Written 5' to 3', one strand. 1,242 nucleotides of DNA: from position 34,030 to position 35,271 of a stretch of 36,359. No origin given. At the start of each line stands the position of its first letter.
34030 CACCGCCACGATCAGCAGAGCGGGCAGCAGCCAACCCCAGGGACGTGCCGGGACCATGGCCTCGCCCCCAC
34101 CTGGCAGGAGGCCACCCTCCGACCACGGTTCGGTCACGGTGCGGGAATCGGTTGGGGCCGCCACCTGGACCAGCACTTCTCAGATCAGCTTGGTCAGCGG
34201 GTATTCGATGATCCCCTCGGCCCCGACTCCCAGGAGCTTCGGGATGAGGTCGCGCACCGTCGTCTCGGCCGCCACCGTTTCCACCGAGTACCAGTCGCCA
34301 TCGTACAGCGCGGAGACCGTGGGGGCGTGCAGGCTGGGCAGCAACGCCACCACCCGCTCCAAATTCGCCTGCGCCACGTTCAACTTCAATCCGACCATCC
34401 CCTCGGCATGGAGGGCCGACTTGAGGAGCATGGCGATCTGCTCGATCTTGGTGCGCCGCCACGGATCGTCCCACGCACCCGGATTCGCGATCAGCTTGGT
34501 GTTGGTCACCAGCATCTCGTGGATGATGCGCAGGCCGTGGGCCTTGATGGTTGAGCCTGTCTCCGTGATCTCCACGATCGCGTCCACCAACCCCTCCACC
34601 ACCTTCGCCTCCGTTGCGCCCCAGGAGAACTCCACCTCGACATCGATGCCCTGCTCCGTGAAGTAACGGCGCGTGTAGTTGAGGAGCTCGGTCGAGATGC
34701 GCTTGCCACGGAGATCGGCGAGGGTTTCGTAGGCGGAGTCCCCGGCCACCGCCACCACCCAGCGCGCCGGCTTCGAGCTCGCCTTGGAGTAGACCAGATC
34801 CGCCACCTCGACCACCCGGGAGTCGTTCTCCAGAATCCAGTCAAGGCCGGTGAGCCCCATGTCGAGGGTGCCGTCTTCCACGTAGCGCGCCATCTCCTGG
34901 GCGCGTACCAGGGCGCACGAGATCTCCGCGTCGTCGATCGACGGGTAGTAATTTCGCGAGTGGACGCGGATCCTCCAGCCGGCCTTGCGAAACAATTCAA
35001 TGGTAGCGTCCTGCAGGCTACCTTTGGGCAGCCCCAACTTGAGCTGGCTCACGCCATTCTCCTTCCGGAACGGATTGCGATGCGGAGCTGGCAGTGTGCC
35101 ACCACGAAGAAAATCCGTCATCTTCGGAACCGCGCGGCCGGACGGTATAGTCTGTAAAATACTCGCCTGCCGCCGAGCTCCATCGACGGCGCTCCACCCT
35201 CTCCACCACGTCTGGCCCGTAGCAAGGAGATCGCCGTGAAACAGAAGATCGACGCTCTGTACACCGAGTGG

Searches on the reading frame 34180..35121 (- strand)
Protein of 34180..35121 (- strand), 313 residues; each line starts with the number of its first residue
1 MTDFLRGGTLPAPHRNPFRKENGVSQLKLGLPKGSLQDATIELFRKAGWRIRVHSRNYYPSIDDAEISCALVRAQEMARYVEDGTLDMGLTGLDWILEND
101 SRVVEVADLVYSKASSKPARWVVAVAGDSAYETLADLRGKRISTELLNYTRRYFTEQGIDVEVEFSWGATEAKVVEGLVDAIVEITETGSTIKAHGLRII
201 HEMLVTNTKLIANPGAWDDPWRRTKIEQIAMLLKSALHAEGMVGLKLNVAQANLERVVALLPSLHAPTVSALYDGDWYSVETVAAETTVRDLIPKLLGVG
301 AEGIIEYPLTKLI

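Call 8: search_protein_families(library=pfam, proteins=[window:34180-35121:-], max_evalue=0.001)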
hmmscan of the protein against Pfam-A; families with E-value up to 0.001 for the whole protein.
window:34180-35121:- (313 aa): 2 families
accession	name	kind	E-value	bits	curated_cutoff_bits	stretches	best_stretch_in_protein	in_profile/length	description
PF01634.23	HisG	-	3.2e-44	151.1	25.5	1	73-234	1-157/158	ATP phosphoribosyltransferase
PF08029.16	HisG_C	-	1.9e-22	79.6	23.5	1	239-311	1-73/73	HisG, C-terminal domain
